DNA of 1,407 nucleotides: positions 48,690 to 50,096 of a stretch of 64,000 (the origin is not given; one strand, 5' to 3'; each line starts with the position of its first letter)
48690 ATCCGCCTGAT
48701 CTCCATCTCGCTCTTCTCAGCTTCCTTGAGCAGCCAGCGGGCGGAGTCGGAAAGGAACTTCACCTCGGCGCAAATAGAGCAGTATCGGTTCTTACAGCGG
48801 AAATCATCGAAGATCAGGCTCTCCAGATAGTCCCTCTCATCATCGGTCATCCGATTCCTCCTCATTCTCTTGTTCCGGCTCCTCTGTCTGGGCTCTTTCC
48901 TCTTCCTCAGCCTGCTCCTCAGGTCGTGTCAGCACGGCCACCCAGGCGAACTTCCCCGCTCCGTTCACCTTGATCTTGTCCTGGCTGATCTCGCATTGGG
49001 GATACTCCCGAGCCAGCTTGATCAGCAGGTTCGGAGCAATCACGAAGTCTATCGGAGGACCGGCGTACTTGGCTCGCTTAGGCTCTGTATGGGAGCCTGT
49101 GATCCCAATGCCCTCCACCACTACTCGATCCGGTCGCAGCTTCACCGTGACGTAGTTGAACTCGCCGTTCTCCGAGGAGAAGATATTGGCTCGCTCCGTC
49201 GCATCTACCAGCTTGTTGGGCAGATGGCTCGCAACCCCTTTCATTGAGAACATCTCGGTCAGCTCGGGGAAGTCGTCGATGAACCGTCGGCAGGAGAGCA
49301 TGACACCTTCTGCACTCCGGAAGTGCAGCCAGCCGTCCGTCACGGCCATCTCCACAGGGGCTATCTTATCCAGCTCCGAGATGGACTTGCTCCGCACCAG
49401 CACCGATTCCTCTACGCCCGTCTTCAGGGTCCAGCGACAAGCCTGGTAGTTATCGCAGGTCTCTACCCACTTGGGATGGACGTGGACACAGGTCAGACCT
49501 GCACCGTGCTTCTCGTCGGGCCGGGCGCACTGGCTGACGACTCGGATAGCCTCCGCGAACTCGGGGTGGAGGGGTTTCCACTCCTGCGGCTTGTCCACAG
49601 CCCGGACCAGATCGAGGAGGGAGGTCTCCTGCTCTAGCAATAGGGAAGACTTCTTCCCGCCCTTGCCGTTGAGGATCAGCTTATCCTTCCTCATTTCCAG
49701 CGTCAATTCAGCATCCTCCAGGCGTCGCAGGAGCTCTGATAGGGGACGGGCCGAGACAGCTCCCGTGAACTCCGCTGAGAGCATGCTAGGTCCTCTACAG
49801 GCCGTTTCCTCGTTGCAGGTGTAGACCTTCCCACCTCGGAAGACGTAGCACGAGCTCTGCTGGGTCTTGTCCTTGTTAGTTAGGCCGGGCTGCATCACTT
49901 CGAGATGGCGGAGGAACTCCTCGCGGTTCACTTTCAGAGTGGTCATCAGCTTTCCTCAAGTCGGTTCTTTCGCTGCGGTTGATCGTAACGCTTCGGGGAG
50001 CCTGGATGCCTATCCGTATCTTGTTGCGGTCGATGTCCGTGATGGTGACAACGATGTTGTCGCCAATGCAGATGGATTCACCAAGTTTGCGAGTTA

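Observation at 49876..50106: Phage-encoded CsrA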

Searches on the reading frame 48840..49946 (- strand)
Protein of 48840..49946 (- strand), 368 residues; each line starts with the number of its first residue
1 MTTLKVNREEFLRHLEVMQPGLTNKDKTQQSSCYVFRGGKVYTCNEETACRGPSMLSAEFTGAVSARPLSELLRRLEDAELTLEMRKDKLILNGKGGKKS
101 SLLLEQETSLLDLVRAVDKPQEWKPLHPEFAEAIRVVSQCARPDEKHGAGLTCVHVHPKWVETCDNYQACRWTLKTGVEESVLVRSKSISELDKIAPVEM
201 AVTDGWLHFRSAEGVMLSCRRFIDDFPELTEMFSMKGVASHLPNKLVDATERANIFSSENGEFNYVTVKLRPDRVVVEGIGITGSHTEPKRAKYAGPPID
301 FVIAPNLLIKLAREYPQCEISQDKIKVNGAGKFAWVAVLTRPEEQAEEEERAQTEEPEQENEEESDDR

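Call 3: search_protein_families(library=pfam, proteins=[window:48840-49946:-], max_evalue=0.01)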
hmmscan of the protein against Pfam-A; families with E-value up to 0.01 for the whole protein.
window:48840-49946:- (368 aa): 0 families

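Call 7: search_protein_families(library=phrogs, proteins=[window:48840-49946:-], max_evalue=0.001)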
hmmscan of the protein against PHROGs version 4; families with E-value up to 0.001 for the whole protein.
window:48840-49946:- (368 aa): 0 families

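Call 22: find_related_loci(query=window:48840-49946:-, collection=viral_contigs, flank=6000)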
Query window:48840-49946:- (368 aa) in viral_contigs; peptide patterns used: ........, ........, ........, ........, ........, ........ (x = any residue, [..] = any of these).
50 stretches matched a pattern, but none encodes a relative of the query by tblastn (E <= 1e-3).
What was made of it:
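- Tried and rejected: The single-protein scan of IMG/VR with the clamp gave no relative (call 22).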

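Call 31: find_homologous_proteins(query=window:48840-49946:-)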
Query window:48840-49946:- (368 aa): 114 proteins with E <= 0.001 among 4245 candidates.
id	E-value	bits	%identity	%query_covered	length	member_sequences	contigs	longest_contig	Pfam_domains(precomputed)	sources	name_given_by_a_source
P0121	2.0e-246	835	100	100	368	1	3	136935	-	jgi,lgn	jgi:hypothetical protein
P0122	1.6e-94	335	43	95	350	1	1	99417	-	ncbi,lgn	-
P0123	2.9e-91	324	45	93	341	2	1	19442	-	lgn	-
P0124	3.0e-90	321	42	95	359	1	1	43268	-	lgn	-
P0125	1.1e-88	316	42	93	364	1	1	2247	-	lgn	-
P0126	1.3e-88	316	41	94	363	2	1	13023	-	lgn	-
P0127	1.5e-87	312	42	93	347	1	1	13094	-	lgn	-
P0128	3.9e-87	311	43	94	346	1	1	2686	-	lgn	-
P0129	1.7e-86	309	42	96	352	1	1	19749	-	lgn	-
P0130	3.0e-86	308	42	93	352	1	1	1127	-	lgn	-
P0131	4.7e-86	307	42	92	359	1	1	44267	PF00712.25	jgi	-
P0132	1.2e-84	303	43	92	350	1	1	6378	-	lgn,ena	-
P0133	2.8e-84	301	44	96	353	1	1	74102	-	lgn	-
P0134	8.4e-84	300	42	96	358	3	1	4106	-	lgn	-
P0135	2.2e-83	298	41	94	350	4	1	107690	-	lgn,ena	-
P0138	2.7e-82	295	41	98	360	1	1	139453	-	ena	-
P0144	7.5e-80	287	41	95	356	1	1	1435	PF00712.25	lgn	-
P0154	3.6e-76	275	38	91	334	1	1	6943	PF00712.25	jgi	-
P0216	1.1e-60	224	36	93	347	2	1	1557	PF02768.21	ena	-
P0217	3.2e-60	222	38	92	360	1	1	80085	PF00712.25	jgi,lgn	jgi:DNA polymerase III sliding clamp (beta) subunit (PCNA family)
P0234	4.0e-28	117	27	91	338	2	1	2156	PF02768.21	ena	-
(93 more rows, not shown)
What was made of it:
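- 48840..49946 (-): DnaN-like beta sliding clamp gene (368 aa), immediately downstream and probably co-transcribed. 114 homologues, a few with PF00712/PF02768 hits (call 31).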

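Call 32: search_solved_structures(query=window:48840-49946:-, max_evalue=10)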
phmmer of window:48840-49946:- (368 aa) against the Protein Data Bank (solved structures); distinct sequences matched with E-value up to 10: 4.
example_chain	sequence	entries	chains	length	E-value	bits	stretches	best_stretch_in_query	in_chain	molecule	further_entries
6d46_A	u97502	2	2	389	0.76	12.1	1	62-268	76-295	Beta sliding clamp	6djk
6dlk_A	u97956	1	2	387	0.89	11.9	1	61-259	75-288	Beta sliding clamp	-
6ptv_A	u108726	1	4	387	0.89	11.9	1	61-259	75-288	Beta sliding clamp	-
5w7z_A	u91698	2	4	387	1.1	11.6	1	61-197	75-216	DNA polymerase III subunit beta | Beta sliding clamp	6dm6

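Call 33: find_encoding_contigs(protein=P0121, flank=4000, max_places=5)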
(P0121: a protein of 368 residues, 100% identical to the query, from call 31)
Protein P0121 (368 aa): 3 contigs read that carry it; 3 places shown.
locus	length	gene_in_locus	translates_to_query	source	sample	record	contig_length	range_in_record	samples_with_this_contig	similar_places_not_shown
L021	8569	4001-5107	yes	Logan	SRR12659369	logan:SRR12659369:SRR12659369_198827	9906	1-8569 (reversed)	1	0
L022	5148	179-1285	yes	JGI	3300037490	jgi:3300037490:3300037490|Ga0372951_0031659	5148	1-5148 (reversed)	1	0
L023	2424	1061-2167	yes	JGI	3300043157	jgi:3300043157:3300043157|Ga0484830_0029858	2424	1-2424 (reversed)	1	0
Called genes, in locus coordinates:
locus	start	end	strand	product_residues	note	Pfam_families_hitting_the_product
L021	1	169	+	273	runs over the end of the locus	PF01266:DAO, PF07992:Pyr_redox_2 (weak), PF01266:DAO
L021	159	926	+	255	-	PF18724:ADDT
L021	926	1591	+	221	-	-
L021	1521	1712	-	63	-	-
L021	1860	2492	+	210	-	PF12851:Tet_JBP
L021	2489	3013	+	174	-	PF13238:AAA_18, PF18751:Ploopntkinase3, PF13207:AAA_17 (weak)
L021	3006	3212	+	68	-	-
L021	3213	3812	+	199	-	-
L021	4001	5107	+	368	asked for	-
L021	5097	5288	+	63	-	-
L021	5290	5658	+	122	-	-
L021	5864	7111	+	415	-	PF03167:UDG, PF01612:DNA_pol_A_exo1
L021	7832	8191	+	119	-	PF01503:PRA-PH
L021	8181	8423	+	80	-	-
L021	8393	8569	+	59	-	?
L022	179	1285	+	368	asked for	-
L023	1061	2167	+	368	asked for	-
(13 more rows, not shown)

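Call 34: find_encoding_contigs(protein=P0122, flank=4000, max_places=3)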
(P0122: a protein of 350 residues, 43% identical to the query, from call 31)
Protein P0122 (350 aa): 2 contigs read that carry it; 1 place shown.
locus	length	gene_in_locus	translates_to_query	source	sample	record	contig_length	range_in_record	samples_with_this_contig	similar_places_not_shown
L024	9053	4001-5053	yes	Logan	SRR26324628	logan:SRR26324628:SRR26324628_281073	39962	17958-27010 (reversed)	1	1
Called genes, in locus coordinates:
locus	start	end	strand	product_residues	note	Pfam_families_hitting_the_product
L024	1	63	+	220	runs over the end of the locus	PF06508:QueC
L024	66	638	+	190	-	PF01227:GTP_cyclohydroI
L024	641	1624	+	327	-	PF02086:MethyltransfD12 (faint)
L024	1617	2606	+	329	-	-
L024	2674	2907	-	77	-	-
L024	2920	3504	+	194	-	-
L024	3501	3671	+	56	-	-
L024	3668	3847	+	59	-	-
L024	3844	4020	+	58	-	-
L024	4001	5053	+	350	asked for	-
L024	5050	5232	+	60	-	-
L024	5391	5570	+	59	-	-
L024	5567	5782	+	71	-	-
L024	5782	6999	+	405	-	PF03167:UDG, PF01612:DNA_pol_A_exo1 (weak)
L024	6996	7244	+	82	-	-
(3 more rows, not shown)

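Call 36: find_encoding_contigs(protein=P0138, flank=10000, max_places=2)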
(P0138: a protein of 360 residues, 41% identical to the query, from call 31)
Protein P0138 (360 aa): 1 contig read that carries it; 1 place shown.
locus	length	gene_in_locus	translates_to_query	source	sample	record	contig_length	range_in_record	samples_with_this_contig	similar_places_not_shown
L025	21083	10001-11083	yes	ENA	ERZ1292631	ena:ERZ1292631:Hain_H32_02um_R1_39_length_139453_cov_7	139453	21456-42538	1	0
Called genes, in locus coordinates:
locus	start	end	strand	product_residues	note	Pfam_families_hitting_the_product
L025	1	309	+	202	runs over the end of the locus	-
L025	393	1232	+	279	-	-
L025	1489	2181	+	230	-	-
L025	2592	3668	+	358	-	-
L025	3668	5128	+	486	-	PF03796:DnaB_C (faint)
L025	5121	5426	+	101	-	-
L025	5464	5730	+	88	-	-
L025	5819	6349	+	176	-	-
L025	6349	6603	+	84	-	-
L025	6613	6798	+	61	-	-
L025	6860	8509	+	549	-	-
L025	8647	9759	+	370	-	-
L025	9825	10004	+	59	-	PF02599:CsrA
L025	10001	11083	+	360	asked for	-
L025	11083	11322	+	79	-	-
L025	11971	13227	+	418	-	PF03167:UDG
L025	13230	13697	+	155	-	PF18907:DUF5662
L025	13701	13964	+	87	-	-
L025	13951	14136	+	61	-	-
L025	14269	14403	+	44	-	-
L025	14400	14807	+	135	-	PF12637:TSCPD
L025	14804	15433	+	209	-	-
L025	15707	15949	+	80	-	-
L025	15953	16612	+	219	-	PF22769:DCD, PF00692:dUTPase (faint)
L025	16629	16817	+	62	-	-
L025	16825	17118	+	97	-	-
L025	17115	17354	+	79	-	-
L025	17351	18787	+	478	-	PF00476:DNA_pol_A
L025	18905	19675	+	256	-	PF13392:HNH_3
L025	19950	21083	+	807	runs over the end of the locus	-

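Call 37: find_encoding_contigs(protein=P0133, flank=10000, max_places=2)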
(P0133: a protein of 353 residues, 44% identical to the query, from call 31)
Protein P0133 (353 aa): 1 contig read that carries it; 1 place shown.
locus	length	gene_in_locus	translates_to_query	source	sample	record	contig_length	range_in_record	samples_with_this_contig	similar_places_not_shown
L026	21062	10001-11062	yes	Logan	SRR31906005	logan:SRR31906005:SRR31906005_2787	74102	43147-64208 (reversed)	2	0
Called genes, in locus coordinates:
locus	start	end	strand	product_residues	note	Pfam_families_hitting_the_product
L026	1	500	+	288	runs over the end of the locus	-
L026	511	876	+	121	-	-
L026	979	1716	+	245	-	-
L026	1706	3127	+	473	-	PF03796:DnaB_C (faint)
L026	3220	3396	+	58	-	-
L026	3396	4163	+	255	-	-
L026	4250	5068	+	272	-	-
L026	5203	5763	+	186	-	PF01242:PTPS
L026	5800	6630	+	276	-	PF04055:Radical_SAM (weak)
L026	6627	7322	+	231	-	PF06508:QueC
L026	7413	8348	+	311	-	PF01227:GTP_cyclohydroI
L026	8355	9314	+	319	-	-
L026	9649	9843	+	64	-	-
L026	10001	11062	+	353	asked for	-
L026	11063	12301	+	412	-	PF03167:UDG, PF01612:DNA_pol_A_exo1 (weak)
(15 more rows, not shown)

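Call 38: find_encoding_contigs(protein=P0124, flank=10000, max_places=2)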
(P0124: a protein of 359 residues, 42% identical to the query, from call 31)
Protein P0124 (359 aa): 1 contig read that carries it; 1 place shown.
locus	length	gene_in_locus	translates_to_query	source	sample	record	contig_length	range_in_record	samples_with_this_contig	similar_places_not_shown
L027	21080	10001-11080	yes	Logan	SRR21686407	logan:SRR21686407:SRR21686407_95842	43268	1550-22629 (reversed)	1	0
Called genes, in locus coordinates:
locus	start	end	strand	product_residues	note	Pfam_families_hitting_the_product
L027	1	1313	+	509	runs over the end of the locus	-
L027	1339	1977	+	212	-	-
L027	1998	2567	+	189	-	-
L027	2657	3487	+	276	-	PF00413:Peptidase_M10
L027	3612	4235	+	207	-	PF22769:DCD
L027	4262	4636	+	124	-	-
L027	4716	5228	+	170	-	-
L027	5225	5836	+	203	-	-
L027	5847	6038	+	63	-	-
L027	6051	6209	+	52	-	-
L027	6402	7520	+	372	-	-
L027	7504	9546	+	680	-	-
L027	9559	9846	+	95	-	-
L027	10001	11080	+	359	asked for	-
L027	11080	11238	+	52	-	-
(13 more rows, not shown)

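Call 41: search_solved_structures(query=A2, max_evalue=1)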
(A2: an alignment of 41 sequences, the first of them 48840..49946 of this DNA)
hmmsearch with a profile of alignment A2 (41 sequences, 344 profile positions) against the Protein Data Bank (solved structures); distinct sequences matched with E-value up to 1: 40.
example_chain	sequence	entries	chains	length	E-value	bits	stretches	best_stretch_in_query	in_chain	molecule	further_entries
6ams_A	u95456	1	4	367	3.2e-07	32.8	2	201-299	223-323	Beta sliding clamp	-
4tsz_A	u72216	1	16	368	3.2e-07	32.8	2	201-299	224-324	DNA polymerase III subunit beta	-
3rb9_A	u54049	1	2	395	3.3e-07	32.8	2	39-188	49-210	DNA polymerase III subunit beta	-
6fvo_A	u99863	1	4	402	3.4e-07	32.7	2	39-188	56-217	Beta sliding clamp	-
4tr7_A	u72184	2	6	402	3.4e-07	32.7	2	39-188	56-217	DNA polymerase III subunit beta | Beta sliding clamp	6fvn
5agu_A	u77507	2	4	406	3.5e-07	32.7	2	39-188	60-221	DNA POLYMERASE III SUBUNIT BETA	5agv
3p16_A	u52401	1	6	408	3.6e-07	32.6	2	39-188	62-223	DNA polymerase III subunit beta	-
4tr8_A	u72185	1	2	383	3.7e-07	32.6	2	201-299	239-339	DNA polymerase III subunit beta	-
6pth_A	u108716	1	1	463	7.2e-07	31.6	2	201-299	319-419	Beta sliding clamp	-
7ybd_A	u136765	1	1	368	2.3e-06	30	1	215-306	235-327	Beta sliding clamp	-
8dj6_A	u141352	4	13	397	2.9e-06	29.7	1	38-303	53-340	Beta sliding clamp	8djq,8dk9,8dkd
5ah2_A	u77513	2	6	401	6.2e-06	28.5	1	3-303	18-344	DNA POLYMERASE III SUBUNIT BETA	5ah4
3t0p_A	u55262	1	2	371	7.9e-06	28.2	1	59-310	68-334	DNA polymerase III, beta subunit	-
4trt_A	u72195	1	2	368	8.3e-06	28.1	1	47-291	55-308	DNA polymerase III subunit beta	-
6d47_A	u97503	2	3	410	1.3e-05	27.5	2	6-186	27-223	Beta sliding clamp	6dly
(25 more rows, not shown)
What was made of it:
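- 48840..49946 (-): The family profile hits PDB beta clamps at E 3e-7, colinear (call 41).
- Checked: The clamp identity is supported by a family profile that hits PDB beta sliding clamps at E 3e-7 (call 41).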

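Call 43: find_related_loci(query=A3, collection=viral_contigs, flank=10000)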
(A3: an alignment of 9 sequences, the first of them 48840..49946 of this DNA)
Query A3 (368 aa) in viral_contigs; peptide patterns used: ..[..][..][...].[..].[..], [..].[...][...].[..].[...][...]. (x = any residue, [..] = any of these).
204 stretches matched a pattern; 170 encode a relative of the query (tblastn E <= 1e-3); the best 80 are kept; 80 distinct loci.
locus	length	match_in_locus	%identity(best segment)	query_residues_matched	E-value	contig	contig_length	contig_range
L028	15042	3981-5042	45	5-364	2e-99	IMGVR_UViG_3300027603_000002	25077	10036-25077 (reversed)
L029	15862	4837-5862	43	1-349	4e-94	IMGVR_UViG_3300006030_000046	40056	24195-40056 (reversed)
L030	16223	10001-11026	43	1-349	4e-94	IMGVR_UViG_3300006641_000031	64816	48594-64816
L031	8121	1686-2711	43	1-349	4e-94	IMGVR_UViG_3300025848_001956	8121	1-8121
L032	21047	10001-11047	43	6-358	2e-91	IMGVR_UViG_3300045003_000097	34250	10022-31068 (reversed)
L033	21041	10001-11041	40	6-358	2e-89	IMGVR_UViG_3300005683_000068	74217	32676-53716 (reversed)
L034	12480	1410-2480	39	2-360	9e-88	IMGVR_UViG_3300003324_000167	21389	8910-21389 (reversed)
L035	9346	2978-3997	41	2-347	1e-83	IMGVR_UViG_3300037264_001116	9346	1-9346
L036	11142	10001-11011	42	4-344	7e-83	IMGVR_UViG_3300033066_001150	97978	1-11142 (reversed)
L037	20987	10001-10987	39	4-339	5e-83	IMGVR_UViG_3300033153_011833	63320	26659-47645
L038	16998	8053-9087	39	4-351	1e-82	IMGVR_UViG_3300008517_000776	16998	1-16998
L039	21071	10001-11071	38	4-365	5e-82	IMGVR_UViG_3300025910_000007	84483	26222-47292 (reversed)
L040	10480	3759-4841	39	3-366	5e-81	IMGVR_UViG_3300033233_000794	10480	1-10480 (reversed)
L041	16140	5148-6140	40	2-339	7e-81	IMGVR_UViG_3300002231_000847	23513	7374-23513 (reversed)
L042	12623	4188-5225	37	4-349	7e-81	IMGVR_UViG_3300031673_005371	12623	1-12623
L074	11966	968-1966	39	6-339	4e-75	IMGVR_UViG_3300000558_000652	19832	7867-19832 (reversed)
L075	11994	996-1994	39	6-339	4e-75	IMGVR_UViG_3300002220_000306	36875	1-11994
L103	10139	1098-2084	36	3-337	2e-71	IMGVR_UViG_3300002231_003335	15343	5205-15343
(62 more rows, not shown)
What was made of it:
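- On Phage-encoded CsrA-like regulators (PHROG 9500): 170 IMG/VR contigs share the clamp (call 43).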

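Call 90: find_related_loci(query=A5, collection=genome_contigs, flank=8000)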
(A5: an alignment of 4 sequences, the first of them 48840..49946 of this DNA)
Query A5 (368 aa) in genome_contigs; peptide patterns used: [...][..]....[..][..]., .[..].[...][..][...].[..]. (x = any residue, [..] = any of these).
280 stretches matched a pattern; 2 encode a relative of the query (tblastn E <= 1e-3); 2 distinct loci.
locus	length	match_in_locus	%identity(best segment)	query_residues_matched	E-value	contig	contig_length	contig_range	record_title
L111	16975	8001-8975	38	5-336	5e-72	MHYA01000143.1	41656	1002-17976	MAG: Planctomycetes bacterium GWF2_42_9 gwf2_scaffold_4557, whole genome shotgun sequence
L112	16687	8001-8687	38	4-237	9e-51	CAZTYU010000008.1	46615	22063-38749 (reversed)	MAG TPA_asm: uncultured Bdellovibrionales bacterium isolate SRP342105_co1_290 genome assembly, contig: NODE_945_length_4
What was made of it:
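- Tried and rejected: These are probably mis-binned phage contigs (calls 31, 90).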
